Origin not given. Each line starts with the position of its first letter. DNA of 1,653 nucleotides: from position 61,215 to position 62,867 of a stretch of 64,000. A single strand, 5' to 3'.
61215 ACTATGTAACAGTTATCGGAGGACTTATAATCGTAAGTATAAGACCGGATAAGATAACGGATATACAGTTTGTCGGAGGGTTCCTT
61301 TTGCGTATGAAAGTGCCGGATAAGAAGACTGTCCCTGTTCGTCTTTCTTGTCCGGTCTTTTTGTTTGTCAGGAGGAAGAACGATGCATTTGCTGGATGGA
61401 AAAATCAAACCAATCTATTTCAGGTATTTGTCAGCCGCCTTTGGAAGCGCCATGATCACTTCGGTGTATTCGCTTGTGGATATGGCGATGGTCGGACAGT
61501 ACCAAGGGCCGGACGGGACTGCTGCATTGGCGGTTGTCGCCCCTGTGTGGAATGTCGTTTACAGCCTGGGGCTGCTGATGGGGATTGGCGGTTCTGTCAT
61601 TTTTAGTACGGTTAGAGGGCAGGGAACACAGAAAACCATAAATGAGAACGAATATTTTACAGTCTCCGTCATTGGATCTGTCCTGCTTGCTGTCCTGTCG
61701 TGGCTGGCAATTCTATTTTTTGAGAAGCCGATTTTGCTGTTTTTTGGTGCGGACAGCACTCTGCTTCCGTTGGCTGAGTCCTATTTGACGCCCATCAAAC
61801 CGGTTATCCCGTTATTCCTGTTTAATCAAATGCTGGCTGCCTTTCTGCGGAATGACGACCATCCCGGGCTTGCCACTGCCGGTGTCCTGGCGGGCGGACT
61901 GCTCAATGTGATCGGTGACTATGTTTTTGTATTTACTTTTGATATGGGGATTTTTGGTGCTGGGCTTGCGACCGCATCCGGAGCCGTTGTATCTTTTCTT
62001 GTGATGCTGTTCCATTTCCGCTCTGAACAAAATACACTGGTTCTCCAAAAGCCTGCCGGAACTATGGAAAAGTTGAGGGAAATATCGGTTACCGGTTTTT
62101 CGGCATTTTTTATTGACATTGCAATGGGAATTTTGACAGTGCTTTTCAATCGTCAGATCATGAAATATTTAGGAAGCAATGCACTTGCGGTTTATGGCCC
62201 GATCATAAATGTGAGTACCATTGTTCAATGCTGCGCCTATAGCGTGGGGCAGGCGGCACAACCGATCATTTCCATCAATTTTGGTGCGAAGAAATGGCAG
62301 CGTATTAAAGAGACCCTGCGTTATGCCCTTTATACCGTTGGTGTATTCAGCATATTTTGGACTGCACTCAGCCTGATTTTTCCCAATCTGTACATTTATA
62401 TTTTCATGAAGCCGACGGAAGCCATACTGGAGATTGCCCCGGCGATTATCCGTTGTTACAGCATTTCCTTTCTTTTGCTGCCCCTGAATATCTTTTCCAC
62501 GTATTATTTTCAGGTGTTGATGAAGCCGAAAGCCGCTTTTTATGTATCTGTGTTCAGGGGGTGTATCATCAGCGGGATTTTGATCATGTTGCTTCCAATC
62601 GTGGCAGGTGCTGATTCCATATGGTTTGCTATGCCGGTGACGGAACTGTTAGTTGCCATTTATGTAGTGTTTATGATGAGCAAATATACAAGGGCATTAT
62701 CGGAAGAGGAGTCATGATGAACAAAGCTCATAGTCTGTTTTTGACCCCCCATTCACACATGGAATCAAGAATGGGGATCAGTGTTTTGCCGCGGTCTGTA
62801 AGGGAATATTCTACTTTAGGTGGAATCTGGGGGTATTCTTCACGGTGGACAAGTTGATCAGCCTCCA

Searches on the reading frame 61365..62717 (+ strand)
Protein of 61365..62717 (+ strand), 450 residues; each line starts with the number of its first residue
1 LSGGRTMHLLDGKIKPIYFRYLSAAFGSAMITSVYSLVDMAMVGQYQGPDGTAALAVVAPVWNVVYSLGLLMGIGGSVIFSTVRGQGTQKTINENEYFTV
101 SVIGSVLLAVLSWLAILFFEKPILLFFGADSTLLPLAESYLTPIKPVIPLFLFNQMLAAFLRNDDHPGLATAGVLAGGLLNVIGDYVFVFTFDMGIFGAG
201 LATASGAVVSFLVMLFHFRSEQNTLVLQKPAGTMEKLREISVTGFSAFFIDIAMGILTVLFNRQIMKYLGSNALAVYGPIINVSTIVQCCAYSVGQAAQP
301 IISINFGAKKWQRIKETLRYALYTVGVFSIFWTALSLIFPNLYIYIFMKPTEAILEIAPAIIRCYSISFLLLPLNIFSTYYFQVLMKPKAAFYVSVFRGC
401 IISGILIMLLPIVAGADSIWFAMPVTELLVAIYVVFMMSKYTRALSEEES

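Call 6: search_protein_families(library=pfam, max_evalue=0.01, proteins=[window:61365-62717:+])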
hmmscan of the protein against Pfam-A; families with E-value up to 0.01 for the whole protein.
window:61365-62717:+ (450 aa): 1 family
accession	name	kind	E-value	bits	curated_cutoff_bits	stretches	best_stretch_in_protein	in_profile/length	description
PF01554.23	MatE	-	1.2e-35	123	24.9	2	28-187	5-161/161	MatE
